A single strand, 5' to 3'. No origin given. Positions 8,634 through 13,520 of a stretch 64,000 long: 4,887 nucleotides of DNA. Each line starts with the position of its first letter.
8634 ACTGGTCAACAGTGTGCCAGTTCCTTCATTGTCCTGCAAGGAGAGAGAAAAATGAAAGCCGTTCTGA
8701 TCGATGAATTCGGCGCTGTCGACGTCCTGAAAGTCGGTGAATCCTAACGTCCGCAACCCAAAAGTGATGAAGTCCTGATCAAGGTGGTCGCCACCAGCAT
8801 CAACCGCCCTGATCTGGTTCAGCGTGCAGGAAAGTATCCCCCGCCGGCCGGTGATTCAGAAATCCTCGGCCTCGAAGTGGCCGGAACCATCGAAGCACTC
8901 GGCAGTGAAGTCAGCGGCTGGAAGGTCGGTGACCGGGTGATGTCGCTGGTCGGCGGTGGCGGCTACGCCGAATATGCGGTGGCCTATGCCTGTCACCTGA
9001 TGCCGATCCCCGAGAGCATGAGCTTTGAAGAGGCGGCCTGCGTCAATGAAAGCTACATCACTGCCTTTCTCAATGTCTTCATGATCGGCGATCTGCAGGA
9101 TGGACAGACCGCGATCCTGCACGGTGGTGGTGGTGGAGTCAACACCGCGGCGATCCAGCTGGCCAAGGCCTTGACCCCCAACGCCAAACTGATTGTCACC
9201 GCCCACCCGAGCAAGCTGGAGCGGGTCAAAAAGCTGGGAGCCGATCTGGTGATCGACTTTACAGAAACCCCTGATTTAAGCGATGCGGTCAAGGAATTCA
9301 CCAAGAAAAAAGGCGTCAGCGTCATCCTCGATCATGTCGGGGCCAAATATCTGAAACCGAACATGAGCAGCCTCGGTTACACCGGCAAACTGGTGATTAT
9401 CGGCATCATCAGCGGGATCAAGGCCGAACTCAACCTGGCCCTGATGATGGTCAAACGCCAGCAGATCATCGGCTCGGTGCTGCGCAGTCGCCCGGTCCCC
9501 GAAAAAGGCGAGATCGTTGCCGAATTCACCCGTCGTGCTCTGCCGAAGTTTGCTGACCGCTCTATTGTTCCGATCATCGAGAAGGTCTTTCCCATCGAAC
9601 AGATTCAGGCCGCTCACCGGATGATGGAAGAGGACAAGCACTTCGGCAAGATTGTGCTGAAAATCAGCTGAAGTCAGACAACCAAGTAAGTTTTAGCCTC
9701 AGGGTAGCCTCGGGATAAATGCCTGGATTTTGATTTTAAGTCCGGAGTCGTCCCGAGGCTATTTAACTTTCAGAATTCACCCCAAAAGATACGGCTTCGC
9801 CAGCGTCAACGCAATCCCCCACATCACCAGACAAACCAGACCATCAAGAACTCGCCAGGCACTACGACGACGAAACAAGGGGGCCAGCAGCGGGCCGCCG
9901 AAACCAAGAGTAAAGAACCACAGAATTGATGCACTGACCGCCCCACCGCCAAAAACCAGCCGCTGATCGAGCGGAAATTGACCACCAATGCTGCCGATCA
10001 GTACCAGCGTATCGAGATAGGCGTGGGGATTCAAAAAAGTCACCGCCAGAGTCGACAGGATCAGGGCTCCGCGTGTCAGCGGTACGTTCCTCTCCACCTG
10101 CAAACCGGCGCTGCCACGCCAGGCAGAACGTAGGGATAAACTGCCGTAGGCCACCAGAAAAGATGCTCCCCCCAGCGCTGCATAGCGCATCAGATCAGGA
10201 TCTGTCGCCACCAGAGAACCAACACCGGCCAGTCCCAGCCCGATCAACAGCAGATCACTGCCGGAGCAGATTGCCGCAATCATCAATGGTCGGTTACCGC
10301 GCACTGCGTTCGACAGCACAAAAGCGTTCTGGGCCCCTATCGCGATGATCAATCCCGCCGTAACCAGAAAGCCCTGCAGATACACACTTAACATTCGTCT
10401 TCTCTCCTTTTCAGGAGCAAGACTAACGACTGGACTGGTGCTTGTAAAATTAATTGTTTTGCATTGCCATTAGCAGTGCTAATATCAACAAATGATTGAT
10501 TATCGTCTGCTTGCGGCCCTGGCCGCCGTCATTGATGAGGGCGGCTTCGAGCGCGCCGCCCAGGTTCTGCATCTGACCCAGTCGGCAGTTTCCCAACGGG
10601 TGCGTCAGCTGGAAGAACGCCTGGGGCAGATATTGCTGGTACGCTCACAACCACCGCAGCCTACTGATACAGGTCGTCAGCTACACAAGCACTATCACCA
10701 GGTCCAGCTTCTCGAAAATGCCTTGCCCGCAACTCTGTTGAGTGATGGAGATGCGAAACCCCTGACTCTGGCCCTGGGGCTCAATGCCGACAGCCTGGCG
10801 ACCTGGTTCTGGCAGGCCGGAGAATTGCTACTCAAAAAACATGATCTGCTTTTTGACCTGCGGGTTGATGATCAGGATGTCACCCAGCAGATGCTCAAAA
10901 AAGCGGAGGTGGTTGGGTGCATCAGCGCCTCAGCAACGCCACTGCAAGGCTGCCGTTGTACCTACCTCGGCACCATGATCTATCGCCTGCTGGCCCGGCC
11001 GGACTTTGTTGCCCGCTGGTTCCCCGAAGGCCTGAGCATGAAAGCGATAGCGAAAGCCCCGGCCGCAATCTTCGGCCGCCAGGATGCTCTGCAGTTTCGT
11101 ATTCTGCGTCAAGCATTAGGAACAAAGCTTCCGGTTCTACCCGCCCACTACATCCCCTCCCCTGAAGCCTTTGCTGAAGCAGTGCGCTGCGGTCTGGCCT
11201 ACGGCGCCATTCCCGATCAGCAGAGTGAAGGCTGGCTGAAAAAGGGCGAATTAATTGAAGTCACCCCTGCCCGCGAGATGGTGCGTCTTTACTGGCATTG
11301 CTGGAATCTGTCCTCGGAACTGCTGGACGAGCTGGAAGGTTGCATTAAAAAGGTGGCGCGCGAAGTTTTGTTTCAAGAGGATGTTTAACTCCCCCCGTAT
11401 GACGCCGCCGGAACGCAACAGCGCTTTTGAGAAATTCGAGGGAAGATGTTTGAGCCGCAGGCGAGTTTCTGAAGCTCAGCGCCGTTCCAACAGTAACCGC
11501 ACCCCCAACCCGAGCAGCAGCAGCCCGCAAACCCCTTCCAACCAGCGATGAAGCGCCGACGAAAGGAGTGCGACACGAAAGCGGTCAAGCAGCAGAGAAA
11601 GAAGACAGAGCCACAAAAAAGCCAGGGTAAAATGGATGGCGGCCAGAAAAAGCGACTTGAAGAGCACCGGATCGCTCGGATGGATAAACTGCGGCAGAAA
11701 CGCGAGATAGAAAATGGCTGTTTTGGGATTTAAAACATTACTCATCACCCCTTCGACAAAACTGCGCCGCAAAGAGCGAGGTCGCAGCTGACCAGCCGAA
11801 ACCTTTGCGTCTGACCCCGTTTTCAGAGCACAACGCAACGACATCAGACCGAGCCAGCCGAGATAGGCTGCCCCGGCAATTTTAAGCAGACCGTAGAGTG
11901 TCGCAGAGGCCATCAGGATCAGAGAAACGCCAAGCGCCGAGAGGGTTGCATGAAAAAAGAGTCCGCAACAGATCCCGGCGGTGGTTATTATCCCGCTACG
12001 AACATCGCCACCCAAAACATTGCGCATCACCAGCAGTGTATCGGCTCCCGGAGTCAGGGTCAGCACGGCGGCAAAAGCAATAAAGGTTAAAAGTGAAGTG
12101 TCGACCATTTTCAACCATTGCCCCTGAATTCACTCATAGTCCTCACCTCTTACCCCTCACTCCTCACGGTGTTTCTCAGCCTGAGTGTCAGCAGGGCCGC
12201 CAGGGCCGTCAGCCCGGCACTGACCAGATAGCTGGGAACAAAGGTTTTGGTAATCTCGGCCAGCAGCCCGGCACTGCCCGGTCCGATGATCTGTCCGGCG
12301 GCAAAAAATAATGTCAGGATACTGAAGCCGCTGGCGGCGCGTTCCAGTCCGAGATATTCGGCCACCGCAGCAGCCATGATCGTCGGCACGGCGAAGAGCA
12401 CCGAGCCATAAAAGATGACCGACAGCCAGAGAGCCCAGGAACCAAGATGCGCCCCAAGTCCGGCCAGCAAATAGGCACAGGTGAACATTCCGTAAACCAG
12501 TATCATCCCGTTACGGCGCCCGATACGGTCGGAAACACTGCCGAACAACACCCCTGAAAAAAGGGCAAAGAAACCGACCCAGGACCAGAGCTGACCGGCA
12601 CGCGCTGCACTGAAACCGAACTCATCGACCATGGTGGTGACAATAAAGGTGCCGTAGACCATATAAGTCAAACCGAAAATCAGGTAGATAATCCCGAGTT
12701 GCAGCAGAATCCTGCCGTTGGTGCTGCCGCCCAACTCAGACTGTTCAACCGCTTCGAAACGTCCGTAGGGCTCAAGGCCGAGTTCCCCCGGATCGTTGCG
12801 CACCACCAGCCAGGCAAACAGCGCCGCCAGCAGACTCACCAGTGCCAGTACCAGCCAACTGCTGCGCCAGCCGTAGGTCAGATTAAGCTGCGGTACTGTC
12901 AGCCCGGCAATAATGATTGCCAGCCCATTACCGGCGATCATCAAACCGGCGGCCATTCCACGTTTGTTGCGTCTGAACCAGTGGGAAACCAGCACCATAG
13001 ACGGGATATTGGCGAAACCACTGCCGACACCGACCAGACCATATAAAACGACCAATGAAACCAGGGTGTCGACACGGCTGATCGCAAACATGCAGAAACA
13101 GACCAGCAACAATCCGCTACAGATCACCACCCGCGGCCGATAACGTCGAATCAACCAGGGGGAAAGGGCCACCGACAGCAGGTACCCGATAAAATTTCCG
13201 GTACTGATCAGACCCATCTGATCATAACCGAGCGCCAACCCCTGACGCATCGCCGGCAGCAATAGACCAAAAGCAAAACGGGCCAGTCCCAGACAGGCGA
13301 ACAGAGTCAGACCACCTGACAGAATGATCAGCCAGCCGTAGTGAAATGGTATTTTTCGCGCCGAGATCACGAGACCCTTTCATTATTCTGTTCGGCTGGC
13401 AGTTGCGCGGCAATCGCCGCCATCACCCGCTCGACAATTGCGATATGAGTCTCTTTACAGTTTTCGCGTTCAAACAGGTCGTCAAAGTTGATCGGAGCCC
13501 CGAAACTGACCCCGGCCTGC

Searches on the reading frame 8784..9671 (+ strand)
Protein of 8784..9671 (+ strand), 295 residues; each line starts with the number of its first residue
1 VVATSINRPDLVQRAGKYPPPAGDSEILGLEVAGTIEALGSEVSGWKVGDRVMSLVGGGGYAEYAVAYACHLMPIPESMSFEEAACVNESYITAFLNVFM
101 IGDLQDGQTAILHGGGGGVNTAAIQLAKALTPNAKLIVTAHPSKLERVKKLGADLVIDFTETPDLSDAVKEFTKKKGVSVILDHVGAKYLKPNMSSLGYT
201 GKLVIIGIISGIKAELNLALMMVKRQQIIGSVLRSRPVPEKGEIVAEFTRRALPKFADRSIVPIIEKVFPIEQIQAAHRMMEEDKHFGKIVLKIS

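Call 61: search_protein_families(library=pfam, proteins=[window:8784-9671:+], max_evalue=0.0001)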
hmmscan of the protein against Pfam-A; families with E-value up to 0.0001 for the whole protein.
window:8784-9671:+ (295 aa): 3 families
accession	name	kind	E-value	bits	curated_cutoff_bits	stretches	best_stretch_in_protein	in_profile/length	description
PF00107.32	ADH_zinc_N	-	1.7e-22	80.2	31.8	1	118-235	1-116/129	Zinc-binding dehydrogenase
PF13602.12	ADH_zinc_N_2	-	1.6e-16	61.9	27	1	151-292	1-134/134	Zinc-binding dehydrogenase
PF08240.17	ADH_N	-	3.8e-14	53.3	23.5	1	2-77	10-104/104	Alcohol dehydrogenase GroES-like domain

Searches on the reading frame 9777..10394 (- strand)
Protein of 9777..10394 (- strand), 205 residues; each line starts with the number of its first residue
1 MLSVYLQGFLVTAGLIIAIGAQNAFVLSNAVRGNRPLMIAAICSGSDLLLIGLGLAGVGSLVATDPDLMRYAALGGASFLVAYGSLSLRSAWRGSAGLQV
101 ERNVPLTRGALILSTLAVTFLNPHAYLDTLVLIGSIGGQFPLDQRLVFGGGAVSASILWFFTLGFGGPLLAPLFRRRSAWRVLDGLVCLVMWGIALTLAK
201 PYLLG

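Call 61: search_protein_families(library=pfam, proteins=[window:9777-10394:-], max_evalue=0.0001)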
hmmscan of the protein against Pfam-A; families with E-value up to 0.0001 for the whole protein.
window:9777-10394:- (205 aa): 1 family
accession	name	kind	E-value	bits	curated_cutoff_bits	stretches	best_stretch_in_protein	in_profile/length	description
PF01810.24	LysE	-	3.4e-34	118.5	25.6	1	15-199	3-190/193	LysE type translocator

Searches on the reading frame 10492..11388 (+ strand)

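Call 61: search_protein_families(library=pfam, proteins=[window:10492-11388:+], max_evalue=0.0001)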
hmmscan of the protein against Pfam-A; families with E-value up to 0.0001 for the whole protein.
window:10492-11388:+ (298 aa): 2 families
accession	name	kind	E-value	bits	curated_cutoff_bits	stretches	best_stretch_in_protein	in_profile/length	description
PF00126.33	HTH_1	-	5.3e-18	65.2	26.6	1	5-62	2-60/60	Bacterial regulatory helix-turn-helix protein, lysR family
PF03466.25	LysR_substrate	-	2.4e-06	27.5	28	1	118-276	34-192/209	LysR substrate binding domain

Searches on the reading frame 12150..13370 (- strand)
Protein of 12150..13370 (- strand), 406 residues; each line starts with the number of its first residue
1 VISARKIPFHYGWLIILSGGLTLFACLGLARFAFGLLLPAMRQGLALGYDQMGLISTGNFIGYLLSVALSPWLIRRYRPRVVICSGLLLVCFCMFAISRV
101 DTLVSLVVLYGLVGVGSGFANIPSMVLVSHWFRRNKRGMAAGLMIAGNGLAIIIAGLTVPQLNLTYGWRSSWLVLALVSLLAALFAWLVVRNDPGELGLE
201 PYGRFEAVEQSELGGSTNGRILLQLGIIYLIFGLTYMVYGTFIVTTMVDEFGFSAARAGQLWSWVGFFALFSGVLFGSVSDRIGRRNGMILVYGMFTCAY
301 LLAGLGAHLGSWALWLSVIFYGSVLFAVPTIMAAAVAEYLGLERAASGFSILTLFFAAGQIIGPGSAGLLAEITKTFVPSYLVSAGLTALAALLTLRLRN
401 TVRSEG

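Call 21: search_protein_families(library=pfam, proteins=[window:12150-13370:-], max_evalue=0.001)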
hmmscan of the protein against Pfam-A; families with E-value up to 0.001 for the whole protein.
window:12150-13370:- (406 aa): 2 families
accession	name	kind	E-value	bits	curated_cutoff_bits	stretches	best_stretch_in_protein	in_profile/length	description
PF07690.21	MFS_1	-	2e-42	145.8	33.4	2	23-198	4-181/347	Major Facilitator Superfamily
PF06779.20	MFS_4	-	5.8e-32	111.9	26.3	1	26-395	4-363/364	Uncharacterised MFS-type transporter YbfB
